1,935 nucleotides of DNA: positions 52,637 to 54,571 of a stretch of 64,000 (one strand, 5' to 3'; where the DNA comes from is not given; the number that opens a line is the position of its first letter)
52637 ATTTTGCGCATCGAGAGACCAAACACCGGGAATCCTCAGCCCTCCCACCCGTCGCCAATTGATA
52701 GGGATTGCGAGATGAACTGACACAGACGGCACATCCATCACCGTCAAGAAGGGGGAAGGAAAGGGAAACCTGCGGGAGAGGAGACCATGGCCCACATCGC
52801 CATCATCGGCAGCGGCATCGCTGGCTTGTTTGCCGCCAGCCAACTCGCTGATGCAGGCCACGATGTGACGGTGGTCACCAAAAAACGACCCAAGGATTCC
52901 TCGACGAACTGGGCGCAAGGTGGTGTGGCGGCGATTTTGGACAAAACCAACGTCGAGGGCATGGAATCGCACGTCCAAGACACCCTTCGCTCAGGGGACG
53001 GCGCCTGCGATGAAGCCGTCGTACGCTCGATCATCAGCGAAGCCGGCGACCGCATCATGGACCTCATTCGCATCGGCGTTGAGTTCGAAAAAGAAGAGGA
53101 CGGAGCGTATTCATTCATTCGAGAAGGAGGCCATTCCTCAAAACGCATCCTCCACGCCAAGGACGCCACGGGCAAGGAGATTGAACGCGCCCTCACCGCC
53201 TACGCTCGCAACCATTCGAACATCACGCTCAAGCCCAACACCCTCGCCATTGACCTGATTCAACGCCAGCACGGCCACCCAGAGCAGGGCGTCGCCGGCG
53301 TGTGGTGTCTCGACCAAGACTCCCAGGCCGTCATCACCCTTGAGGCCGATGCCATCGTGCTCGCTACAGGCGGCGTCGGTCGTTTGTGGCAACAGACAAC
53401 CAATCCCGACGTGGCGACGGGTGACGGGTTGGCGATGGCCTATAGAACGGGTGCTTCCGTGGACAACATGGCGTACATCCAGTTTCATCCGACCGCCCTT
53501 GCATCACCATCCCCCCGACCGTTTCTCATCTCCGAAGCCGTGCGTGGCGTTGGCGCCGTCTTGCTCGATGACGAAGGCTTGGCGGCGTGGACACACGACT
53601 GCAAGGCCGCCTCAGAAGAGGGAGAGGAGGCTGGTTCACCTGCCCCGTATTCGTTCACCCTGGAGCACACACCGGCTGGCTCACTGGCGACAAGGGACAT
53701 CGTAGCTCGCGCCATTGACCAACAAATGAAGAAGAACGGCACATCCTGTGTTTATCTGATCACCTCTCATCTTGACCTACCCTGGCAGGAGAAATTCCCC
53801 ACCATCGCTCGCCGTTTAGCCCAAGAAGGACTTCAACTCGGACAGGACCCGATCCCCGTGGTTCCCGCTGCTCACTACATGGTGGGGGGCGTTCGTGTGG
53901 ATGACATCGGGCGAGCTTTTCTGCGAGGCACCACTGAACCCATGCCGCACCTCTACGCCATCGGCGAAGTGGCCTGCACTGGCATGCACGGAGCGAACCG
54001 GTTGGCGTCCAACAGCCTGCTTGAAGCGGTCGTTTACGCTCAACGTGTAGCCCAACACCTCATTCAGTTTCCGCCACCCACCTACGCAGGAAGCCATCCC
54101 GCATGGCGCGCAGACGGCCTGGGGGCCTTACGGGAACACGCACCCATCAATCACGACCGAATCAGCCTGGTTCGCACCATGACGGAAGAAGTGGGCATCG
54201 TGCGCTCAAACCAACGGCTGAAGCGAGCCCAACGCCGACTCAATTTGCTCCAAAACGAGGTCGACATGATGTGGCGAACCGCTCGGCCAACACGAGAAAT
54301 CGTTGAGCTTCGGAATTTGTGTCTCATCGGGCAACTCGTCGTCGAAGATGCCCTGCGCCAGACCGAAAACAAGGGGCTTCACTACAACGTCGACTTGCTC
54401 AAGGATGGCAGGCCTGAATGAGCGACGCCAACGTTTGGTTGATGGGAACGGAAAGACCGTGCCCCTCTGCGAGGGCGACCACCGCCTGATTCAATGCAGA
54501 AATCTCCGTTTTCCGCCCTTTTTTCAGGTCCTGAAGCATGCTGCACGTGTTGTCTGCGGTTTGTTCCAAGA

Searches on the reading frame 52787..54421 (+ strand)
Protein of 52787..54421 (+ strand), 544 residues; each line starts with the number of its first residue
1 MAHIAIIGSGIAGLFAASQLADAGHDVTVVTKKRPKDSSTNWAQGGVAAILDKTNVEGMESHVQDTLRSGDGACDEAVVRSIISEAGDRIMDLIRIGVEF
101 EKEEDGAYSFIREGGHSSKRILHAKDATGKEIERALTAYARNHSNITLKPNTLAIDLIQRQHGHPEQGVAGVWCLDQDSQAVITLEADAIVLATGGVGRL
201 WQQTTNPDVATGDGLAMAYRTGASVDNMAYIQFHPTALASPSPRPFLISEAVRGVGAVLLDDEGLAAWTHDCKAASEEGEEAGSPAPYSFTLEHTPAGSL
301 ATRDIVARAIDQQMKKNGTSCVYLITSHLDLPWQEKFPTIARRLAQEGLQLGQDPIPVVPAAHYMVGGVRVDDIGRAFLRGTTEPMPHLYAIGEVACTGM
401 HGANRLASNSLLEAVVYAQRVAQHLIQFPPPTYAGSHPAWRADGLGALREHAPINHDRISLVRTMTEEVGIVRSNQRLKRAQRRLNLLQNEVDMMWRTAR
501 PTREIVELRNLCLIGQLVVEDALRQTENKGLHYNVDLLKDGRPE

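Call 105: search_protein_families(library=pfam, proteins=[window:52787-54421:+], max_evalue=0.00001)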
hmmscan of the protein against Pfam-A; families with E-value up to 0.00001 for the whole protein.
window:52787-54421:+ (544 aa): 5 families
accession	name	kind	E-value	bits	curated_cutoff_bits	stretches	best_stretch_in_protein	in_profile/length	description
PF00890.30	FAD_binding_2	-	9.4e-84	282.4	20.4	1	4-411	2-414/414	FAD binding domain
PF01266.30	DAO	-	2.8e-09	37.4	27.9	1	4-114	2-96/353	FAD dependent oxidoreductase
PF03486.20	HI0933_like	-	9.1e-09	35.6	50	0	3-34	2-33/244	HI0933-like protein Rossmann domain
PF07992.20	Pyr_redox_2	-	4.8e-08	33.2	26.1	0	3-33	2-32/291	Pyridine nucleotide-disulphide oxidoreductase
PF02910.25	Succ_DH_flav_C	-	1.3e-06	28.8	20.8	1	460-537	3-86/130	Fumarate reductase flavoprotein C-term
